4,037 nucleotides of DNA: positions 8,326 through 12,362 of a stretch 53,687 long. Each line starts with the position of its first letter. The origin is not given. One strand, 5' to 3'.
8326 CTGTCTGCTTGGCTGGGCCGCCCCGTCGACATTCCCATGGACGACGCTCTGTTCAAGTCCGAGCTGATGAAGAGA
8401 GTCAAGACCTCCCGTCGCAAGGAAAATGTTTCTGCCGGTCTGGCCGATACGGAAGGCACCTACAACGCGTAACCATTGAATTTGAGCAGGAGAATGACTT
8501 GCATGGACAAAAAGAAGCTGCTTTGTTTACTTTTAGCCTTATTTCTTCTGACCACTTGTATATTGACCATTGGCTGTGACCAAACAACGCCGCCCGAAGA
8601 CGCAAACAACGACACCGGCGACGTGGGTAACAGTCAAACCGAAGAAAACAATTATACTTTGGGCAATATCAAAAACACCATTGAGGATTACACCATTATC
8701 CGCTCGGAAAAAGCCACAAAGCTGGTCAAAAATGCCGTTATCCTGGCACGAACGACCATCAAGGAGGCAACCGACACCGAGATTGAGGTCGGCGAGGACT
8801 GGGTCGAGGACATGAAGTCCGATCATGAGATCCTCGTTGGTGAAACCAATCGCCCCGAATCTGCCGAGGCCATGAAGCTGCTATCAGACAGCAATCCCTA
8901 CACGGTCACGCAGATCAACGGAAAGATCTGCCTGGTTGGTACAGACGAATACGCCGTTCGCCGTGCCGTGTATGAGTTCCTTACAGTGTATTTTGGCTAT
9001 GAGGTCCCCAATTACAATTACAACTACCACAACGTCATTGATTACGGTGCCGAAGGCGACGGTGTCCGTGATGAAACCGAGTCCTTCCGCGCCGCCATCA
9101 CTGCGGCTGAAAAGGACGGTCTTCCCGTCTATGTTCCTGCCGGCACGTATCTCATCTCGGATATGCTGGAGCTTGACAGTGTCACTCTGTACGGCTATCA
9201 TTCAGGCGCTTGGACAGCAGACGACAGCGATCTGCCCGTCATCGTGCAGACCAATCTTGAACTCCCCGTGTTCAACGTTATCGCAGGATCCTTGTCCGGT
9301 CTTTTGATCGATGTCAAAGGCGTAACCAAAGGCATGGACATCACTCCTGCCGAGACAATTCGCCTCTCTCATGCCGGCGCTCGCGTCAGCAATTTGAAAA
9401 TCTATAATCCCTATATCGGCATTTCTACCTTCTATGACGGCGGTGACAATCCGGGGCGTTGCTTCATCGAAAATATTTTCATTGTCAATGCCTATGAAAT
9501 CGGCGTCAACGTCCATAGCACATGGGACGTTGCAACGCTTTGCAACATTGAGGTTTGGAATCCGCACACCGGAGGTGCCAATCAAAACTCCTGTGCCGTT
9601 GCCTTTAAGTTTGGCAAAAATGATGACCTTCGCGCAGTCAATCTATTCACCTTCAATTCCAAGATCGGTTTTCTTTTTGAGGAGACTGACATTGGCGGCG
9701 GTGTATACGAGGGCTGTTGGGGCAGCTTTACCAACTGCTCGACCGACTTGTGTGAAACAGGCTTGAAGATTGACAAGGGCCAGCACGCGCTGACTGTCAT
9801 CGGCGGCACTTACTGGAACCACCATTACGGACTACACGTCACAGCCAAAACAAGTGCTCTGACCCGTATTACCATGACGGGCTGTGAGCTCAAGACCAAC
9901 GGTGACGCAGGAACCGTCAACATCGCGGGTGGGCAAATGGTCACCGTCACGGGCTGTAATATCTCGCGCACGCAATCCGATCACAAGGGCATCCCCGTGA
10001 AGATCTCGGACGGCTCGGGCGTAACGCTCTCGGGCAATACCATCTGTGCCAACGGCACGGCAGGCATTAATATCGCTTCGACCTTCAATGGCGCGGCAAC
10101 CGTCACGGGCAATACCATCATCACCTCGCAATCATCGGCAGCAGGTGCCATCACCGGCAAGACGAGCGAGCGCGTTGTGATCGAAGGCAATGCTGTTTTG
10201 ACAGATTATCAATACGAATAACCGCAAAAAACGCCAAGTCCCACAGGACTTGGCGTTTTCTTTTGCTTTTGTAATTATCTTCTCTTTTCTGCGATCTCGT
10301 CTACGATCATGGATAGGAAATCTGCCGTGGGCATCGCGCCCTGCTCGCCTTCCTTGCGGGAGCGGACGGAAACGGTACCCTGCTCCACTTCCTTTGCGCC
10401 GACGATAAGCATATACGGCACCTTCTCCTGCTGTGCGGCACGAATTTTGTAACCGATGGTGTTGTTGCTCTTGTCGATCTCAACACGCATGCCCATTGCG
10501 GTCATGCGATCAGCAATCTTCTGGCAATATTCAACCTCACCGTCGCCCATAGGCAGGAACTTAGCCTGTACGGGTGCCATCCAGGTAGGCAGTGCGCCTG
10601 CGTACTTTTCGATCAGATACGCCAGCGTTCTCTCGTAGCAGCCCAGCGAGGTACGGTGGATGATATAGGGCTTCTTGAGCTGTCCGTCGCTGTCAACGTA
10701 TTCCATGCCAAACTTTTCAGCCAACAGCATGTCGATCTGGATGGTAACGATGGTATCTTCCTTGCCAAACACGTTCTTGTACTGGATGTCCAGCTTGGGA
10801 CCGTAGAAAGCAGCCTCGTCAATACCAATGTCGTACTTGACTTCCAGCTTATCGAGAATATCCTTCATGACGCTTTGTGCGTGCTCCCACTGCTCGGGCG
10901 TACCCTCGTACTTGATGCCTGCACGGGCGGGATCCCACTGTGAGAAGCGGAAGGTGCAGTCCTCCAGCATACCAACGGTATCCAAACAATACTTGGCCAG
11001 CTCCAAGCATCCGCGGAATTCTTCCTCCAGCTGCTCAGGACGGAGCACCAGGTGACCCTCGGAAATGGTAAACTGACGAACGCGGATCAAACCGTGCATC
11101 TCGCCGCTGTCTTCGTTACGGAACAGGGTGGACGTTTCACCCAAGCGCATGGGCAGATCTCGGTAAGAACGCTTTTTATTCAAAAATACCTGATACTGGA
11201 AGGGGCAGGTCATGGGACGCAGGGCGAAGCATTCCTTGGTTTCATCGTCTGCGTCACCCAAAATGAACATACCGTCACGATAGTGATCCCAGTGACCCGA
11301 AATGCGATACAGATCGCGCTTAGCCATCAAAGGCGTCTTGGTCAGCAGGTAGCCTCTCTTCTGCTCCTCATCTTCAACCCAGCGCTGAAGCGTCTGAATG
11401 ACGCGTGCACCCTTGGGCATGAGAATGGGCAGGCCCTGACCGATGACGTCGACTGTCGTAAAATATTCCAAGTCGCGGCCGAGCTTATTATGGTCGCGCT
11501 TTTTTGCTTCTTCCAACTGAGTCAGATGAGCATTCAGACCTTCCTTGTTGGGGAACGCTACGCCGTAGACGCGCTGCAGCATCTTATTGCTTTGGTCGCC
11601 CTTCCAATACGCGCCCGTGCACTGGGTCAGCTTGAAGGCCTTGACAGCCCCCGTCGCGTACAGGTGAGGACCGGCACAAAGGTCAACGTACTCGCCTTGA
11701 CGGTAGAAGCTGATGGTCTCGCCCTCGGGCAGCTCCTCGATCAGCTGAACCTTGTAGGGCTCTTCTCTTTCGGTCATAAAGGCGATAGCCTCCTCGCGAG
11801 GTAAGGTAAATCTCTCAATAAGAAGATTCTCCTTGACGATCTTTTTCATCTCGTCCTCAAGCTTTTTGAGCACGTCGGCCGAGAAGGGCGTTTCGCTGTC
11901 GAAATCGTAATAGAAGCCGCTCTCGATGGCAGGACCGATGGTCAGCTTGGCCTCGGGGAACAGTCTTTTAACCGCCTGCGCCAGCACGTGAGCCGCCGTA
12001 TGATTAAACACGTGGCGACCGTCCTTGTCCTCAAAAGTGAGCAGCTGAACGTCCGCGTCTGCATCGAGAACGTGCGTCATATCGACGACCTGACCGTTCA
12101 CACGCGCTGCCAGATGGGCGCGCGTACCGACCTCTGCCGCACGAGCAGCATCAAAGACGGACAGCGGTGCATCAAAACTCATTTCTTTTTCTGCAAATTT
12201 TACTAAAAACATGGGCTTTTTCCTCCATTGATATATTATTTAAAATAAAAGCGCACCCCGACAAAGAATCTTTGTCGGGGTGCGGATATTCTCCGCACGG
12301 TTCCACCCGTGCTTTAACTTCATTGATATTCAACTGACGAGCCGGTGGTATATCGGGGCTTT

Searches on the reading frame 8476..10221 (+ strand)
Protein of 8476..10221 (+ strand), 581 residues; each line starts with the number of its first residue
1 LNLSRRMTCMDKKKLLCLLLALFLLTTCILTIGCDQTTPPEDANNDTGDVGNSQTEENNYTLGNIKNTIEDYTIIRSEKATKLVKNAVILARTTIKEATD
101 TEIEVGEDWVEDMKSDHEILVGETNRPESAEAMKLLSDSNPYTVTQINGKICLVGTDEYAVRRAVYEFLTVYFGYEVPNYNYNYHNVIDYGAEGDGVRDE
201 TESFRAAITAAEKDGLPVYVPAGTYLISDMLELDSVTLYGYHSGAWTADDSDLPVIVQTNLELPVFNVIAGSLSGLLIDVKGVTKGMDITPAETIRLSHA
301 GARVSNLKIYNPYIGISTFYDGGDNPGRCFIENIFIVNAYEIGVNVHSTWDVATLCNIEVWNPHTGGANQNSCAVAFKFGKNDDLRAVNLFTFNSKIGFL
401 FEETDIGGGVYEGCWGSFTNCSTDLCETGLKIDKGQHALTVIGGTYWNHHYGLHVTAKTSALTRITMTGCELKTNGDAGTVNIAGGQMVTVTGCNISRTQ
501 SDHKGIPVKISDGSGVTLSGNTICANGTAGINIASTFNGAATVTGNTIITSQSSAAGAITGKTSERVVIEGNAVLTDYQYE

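Call 37: search_protein_families(library=pfam, proteins=[window:8476-10221:+], max_evalue=0.00001)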
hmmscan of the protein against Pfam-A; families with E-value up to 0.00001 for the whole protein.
window:8476-10221:+ (581 aa): 2 families
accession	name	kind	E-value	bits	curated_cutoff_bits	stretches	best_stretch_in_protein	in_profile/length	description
PF12708.12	Pect-lyase_RHGA_epim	-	1.5e-13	51.5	27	1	185-346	2-171/213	Rhamnogalacturonase A/epimerase, pectate lyase-like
PF13229.12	Beta_helix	-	2.8e-08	34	25.9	1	417-573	12-157/158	Right handed beta helix region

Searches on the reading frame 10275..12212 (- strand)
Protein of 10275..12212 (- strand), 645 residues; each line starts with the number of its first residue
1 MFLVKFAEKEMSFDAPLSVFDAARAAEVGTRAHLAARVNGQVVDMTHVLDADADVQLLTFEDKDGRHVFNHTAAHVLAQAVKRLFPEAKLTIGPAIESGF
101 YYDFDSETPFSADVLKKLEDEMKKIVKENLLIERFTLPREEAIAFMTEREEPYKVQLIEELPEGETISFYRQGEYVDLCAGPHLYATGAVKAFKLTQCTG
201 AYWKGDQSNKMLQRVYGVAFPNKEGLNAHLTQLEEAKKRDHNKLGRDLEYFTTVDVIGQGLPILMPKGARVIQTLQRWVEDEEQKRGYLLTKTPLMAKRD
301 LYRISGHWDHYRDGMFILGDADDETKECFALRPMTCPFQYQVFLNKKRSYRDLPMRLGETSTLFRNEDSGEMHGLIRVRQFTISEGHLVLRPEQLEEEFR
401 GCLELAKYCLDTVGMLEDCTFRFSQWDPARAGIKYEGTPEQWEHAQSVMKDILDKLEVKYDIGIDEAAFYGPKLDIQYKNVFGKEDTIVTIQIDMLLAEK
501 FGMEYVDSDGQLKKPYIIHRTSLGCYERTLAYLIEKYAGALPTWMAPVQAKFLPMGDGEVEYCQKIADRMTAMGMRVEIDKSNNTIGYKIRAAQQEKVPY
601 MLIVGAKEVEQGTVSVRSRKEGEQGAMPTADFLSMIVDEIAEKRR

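Call 37: search_protein_families(library=pfam, proteins=[window:10275-12212:-], max_evalue=0.00001)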
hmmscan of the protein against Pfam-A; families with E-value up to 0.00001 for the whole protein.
window:10275-12212:- (645 aa): 3 families
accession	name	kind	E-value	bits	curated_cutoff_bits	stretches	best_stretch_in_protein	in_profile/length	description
PF00587.30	tRNA-synt_2b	-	3.8e-36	125.2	29.3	1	322-537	4-179/179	tRNA synthetase class II core domain (G, H, P, S and T)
PF03129.25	HGTP_anticodon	-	3.1e-23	82.2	21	1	553-637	5-92/94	Anticodon binding domain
PF07973.19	tRNA_SAD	-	1.7e-14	53.9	24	1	167-216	1-44/44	Threonyl and Alanyl tRNA synthetase second additional domain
